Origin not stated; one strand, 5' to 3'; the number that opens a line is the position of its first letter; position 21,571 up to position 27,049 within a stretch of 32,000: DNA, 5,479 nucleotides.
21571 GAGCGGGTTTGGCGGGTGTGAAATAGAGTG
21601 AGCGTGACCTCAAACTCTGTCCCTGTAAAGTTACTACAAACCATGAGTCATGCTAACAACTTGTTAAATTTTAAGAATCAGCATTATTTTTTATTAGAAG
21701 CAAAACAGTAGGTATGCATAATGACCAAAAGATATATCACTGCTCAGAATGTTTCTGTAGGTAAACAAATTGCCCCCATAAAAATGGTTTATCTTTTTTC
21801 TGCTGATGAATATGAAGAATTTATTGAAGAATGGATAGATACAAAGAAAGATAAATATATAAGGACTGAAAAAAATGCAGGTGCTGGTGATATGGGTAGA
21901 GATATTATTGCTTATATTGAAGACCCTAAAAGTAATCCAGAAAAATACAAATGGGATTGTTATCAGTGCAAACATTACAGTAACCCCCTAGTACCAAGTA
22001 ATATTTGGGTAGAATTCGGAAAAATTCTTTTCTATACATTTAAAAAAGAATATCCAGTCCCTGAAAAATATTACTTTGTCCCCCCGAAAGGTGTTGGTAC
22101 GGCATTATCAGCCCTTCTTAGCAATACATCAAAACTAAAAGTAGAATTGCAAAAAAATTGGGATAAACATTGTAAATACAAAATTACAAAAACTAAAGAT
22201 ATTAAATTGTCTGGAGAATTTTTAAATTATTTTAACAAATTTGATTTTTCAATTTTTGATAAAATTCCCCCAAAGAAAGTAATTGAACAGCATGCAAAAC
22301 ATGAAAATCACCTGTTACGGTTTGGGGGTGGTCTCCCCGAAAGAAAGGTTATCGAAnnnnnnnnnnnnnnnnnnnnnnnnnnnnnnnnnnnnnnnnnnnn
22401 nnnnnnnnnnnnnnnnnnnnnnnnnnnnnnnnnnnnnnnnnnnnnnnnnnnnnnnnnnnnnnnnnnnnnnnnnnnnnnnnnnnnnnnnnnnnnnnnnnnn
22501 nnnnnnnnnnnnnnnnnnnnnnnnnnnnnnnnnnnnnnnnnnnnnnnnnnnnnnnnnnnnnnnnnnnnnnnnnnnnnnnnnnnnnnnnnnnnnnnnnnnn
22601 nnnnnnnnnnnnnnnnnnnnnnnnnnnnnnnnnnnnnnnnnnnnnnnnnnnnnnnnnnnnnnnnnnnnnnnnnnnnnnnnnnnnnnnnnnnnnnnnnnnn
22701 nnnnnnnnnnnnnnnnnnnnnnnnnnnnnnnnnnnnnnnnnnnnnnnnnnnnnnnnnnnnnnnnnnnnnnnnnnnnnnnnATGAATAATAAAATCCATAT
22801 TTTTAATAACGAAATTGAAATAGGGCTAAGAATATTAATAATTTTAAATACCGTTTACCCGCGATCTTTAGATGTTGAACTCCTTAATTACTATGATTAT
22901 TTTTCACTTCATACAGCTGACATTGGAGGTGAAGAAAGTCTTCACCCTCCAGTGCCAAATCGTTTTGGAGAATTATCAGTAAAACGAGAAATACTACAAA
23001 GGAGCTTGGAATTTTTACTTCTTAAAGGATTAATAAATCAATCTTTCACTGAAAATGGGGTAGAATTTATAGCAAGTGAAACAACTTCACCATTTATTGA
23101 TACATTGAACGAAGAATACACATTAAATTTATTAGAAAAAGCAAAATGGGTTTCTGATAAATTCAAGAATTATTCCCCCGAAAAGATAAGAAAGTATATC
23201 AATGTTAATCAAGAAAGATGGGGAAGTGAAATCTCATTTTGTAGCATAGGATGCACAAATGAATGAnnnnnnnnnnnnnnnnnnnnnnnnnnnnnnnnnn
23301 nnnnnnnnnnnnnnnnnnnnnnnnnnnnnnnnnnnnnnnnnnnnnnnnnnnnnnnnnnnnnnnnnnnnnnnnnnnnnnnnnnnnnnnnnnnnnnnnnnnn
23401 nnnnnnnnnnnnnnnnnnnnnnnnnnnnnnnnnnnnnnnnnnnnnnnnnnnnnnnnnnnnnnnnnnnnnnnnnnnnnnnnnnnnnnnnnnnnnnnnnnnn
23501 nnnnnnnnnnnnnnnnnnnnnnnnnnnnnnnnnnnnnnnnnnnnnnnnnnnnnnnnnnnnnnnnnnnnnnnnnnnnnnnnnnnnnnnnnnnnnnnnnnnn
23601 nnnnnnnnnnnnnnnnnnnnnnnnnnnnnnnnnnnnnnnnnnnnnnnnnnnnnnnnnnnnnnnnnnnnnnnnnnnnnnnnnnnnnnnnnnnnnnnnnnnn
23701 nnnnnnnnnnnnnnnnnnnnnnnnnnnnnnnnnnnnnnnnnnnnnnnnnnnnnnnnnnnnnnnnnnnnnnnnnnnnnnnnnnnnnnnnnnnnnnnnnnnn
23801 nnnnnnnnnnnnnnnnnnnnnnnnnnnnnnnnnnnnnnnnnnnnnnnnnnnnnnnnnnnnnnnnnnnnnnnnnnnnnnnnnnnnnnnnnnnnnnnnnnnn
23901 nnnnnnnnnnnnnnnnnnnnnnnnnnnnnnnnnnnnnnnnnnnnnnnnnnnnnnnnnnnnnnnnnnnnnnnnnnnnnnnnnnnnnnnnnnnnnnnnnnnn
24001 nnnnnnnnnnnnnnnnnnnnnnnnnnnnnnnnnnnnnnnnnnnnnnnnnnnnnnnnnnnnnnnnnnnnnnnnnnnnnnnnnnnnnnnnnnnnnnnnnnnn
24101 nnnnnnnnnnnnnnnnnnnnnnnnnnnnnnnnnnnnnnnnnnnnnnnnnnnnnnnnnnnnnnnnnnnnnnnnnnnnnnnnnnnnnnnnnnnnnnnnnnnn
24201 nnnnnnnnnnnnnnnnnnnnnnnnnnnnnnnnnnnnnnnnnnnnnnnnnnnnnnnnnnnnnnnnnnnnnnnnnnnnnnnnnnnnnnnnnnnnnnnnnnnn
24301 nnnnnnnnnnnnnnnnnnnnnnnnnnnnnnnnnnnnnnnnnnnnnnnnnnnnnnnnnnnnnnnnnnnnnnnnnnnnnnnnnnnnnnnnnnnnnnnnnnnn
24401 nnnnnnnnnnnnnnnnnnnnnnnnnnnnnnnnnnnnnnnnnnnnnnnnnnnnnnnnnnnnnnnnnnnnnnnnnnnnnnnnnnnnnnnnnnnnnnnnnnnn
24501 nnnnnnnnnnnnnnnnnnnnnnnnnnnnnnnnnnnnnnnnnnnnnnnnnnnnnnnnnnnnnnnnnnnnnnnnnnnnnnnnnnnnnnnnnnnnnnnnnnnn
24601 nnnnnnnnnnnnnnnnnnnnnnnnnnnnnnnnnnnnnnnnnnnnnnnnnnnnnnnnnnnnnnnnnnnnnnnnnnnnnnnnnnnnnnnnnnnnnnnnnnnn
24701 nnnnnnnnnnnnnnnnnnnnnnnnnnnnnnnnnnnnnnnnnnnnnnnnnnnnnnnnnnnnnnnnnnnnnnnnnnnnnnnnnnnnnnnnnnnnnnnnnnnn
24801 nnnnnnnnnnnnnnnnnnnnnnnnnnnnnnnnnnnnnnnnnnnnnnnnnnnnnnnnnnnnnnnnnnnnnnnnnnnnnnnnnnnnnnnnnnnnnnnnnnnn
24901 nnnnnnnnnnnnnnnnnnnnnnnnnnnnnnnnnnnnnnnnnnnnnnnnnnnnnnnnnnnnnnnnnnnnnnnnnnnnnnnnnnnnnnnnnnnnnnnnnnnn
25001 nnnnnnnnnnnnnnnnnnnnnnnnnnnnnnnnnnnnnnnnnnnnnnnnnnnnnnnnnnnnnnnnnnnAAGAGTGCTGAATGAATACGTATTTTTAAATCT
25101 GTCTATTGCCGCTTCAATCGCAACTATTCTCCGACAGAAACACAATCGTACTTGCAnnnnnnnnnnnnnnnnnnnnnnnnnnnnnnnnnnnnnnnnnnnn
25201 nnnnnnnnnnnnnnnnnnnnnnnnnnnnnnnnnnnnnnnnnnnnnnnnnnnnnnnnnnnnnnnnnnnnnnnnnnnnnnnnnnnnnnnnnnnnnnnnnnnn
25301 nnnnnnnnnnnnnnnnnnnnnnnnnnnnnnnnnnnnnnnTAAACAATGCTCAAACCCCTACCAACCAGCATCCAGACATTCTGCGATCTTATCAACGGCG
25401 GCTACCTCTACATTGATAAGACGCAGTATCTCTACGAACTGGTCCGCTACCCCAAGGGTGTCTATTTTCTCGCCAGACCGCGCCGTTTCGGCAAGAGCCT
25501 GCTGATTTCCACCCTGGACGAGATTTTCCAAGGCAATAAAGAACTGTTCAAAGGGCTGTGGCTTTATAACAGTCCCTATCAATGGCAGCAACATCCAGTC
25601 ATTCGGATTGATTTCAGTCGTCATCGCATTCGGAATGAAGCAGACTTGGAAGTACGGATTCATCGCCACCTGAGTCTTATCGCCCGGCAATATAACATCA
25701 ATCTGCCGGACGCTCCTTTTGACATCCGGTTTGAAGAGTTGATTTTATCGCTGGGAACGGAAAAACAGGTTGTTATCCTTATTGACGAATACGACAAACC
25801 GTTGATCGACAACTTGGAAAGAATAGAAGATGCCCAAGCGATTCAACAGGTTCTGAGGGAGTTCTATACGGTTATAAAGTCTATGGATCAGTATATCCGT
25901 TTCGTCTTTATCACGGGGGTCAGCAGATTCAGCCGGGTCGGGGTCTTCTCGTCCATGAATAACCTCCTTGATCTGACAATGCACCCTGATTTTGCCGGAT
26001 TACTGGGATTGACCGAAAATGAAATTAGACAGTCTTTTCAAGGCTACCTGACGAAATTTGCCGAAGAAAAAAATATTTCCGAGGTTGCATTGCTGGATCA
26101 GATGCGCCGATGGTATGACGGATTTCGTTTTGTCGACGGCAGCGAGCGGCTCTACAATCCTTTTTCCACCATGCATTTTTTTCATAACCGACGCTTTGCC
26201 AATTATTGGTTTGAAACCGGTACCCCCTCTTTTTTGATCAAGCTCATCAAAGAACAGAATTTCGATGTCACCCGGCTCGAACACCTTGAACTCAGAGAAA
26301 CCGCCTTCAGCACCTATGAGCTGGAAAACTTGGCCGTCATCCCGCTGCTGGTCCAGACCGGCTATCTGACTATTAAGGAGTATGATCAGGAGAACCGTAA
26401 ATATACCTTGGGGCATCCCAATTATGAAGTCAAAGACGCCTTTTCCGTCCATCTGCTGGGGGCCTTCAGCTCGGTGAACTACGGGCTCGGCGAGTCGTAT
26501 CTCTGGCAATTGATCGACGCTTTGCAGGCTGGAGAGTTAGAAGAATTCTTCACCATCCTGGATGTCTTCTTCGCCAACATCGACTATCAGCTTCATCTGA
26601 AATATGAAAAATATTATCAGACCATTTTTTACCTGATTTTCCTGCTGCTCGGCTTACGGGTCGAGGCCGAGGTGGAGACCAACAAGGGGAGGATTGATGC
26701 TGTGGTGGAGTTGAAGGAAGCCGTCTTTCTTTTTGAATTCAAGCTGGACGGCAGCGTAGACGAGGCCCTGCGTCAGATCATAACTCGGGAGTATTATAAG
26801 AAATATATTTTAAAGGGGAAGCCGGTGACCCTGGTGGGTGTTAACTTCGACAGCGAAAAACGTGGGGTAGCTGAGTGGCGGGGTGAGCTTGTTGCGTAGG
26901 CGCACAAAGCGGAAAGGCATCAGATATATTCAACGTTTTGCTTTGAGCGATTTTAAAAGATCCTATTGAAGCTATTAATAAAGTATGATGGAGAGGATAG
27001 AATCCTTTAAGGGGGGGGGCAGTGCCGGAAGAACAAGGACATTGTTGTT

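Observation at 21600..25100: AT-rich island carrying a three-gene Lamassu / ABC-3C-type defence operon with an Mrr-like nuclease effector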

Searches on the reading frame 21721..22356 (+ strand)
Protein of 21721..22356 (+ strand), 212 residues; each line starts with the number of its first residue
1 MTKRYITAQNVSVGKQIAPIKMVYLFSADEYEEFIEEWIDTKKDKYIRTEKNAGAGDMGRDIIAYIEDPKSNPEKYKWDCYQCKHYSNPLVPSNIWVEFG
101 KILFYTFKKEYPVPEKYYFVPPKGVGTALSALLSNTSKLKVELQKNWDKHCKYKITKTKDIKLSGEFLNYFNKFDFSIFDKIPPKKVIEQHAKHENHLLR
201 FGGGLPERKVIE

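Call 47: search_solved_structures(query=A3, max_evalue=10, show_alignments=3)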
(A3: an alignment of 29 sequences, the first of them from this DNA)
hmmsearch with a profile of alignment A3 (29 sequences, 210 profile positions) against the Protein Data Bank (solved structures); distinct sequences matched with E-value up to 10: 1.
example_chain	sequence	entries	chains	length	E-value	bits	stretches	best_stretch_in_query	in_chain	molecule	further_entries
1buc_A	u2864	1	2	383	0.31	13.7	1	32-74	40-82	BUTYRYL-COA DEHYDROGENASE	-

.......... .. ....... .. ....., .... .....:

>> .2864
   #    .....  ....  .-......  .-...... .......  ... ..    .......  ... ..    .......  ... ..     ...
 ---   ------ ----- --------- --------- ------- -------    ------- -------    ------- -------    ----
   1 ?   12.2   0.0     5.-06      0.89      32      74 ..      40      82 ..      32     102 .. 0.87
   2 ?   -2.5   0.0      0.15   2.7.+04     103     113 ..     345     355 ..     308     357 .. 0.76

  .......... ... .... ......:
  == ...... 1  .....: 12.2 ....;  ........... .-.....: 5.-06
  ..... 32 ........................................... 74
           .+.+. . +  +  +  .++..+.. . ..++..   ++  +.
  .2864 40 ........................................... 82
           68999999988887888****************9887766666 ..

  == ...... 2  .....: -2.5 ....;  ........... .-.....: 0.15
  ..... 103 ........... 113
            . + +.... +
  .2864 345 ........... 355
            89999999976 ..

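Call 57: predict_structure(alignment_id=A3)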
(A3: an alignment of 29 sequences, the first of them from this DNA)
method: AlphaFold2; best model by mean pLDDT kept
length: 212 residues; sequences in the alignment: 29
mean_pLDDT: 88.6   pTM: 0.84
mean pLDDT of the five models: 88.6, 87.8, 87.6, 87.1, 84.1
residues with pLDDT >= 90: 156; 70-90: 28; 50-70: 19; < 50: 9
segments of 3 or more residues with pLDDT < 50: 1-3, 210-212
pLDDT, mean of each block of 10 residues (from residue 1): 58 75 91 95 93 72 94 94 91 94 96 96 96 97 97 92 97 98 96 91 58 41
secondary structure, 60 per line:
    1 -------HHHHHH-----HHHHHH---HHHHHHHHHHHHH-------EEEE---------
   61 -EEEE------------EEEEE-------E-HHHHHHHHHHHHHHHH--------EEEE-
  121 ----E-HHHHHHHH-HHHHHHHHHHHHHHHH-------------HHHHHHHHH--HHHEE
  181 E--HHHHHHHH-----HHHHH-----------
elements in order: H8-13 H19-24 H28-40 E48-51 E62-65 E78-82 H92-107 E116-119 H127-134 H136-151 H165-173 E179-181 H184-191 H197-201

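Call 61: fold_search(model_id=the predicted structure, library=pdb)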
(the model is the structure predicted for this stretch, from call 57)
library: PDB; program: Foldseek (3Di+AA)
matches with E <= 10: 183; with E <= 0.001: 1
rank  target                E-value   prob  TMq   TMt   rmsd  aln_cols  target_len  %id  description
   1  8dgc_A                4.1e-04  1.00  0.46  0.06   6.4       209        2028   13  Avs3 bound to phage PhiV-1 terminase (released 2022-08-03)
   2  9nxx_D                3.3e-03  0.98  0.38  0.25   8.5       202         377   15  LmuA_conformation 1 (released 2025-12-17)
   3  6vm5                  3.5e-03  0.99  0.39  0.23   7.7       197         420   12  Structure of Moraxella osloensis Cap4 SAVED/CARF-domain containing receptor (released 2020-06-17)
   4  6vm6_F                9.5e-03  0.97  0.34  0.18   9.2       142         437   16  Structure of Acinetobacter baumannii Cap4 SAVED/CARF-domain containing receptor with the cyclic trinucleotide 2'3'3'-c (released 2020-06-17)
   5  6wan_F                1.0e-02  0.97  0.31  0.18   8.0       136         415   16  Structure of Acinetobacter baumannii Cap4 SAVED/CARF-domain containing receptor with the cyclic trinucleotide 3'3'3'-c (released 2020-06-17)
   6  6wan_D                1.0e-02  0.97  0.31  0.17   8.0       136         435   16  Structure of Acinetobacter baumannii Cap4 SAVED/CARF-domain containing receptor with the cyclic trinucleotide 3'3'3'-c (released 2020-06-17)
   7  6wam_F                1.1e-02  0.97  0.32  0.18   8.0       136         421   18  Structure of Acinetobacter baumannii Cap4 SAVED/CARF-domain containing receptor (released 2020-06-17)
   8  6wam_A                1.3e-02  0.96  0.33  0.18   9.2       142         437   15  Structure of Acinetobacter baumannii Cap4 SAVED/CARF-domain containing receptor (released 2020-06-17)
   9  6wam_E                1.4e-02  0.95  0.33  0.18   9.3       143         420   17  Structure of Acinetobacter baumannii Cap4 SAVED/CARF-domain containing receptor (released 2020-06-17)
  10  6vm6_A                1.5e-02  0.95  0.33  0.18   9.2       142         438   16  Structure of Acinetobacter baumannii Cap4 SAVED/CARF-domain containing receptor with the cyclic trinucleotide 2'3'3'-c (released 2020-06-17)
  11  6vm6_E                1.6e-02  0.96  0.32  0.17   8.1       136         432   17  Structure of Acinetobacter baumannii Cap4 SAVED/CARF-domain containing receptor with the cyclic trinucleotide 2'3'3'-c (released 2020-06-17)
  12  6vm6_C                1.6e-02  0.95  0.33  0.18   9.2       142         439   16  Structure of Acinetobacter baumannii Cap4 SAVED/CARF-domain containing receptor with the cyclic trinucleotide 2'3'3'-c (released 2020-06-17)
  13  6vm6_B                1.7e-02  0.90  0.29  0.16   8.8       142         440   16  Structure of Acinetobacter baumannii Cap4 SAVED/CARF-domain containing receptor with the cyclic trinucleotide 2'3'3'-c (released 2020-06-17)
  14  6wam_B                2.1e-02  0.94  0.33  0.18   9.2       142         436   15  Structure of Acinetobacter baumannii Cap4 SAVED/CARF-domain containing receptor (released 2020-06-17)
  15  4f0q_D                9.6e-02  0.75  0.40  0.22  13.0       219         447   10  MspJI Restriction Endonuclease - P21 Form (released 2012-08-08)
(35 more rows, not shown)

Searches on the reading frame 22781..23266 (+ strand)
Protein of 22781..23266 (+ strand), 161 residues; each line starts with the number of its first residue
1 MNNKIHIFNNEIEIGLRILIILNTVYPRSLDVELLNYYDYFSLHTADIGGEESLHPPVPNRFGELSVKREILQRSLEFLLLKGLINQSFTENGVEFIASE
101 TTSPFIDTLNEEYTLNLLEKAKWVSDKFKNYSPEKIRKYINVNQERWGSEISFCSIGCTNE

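Call 3: search_protein_families(library=padloc, proteins=[window:22781-23266:+], max_evalue=1)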
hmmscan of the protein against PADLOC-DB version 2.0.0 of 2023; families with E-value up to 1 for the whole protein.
window:22781-23266:+ (161 aa): 3 families
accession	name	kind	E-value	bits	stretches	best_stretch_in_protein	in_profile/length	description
PDLC03871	LmuC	-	1.1e-48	163.2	1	5-151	8-154/156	-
PDLC03875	LmuC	-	1.7e-20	71.5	1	6-143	3-141/149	-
PDLC03869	LmuC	-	7.6e-08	30.2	1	67-141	87-161/168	-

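Call 4: search_protein_families(library=pfam, proteins=[window:22781-23266:+], max_evalue=1)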
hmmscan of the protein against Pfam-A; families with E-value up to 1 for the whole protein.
window:22781-23266:+ (161 aa): 2 families
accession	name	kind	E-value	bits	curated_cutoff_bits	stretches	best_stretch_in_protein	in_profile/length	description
PF20288.3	MC2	-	6.2e-45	153.1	26.9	1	7-150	1-145/145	ABC-three component (ABC-3C) system Middle Component 2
PF01466.24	Skp1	-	0.024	14.9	22.3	1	122-143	9-30/48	Skp1 family, dimerisation domain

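Call 5: search_protein_families(library=ncbifam, proteins=[window:22781-23266:+], max_evalue=1)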
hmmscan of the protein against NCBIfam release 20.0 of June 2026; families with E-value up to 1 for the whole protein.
window:22781-23266:+ (161 aa): 0 families

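Call 9: search_solved_structures(query=window:22781-23266:+, max_evalue=10, show_alignments=2)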
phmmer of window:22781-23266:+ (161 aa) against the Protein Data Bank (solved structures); distinct sequences matched with E-value up to 10: 0.

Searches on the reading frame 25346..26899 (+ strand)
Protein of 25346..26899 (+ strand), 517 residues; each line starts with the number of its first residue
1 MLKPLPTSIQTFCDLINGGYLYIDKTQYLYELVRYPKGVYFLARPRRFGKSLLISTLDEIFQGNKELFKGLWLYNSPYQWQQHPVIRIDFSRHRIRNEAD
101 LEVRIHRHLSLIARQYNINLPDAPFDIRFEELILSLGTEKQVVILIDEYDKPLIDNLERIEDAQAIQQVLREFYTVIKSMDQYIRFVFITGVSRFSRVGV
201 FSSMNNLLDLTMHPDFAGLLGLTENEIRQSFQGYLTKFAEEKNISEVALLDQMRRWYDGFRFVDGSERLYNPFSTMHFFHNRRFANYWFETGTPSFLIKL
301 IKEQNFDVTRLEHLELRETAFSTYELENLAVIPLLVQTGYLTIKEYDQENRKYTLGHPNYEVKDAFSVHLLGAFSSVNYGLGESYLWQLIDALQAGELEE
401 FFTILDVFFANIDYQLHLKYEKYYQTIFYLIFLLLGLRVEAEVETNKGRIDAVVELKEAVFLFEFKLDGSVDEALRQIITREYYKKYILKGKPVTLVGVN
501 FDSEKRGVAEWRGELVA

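Call 3: search_protein_families(library=padloc, proteins=[window:25346-26899:+], max_evalue=1)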
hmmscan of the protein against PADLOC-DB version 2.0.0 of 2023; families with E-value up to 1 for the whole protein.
window:25346-26899:+ (517 aa): 0 families

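Call 4: search_protein_families(library=pfam, proteins=[window:25346-26899:+], max_evalue=1)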
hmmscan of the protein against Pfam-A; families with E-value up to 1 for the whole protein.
window:25346-26899:+ (517 aa): 2 families
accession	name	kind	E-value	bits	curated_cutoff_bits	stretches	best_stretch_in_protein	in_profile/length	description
PF09820.16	AAA-ATPase_like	-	5.6e-61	206.3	26.1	1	6-201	1-201/201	Predicted AAA-ATPase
PF08011.17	PDDEXK_9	-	7.5e-20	71.3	25.5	1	419-511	1-105/105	PD-(D/E)XK nuclease superfamily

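Call 5: search_protein_families(library=ncbifam, proteins=[window:25346-26899:+], max_evalue=1)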
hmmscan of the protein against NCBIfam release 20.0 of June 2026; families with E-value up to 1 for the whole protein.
window:25346-26899:+ (517 aa): 0 families
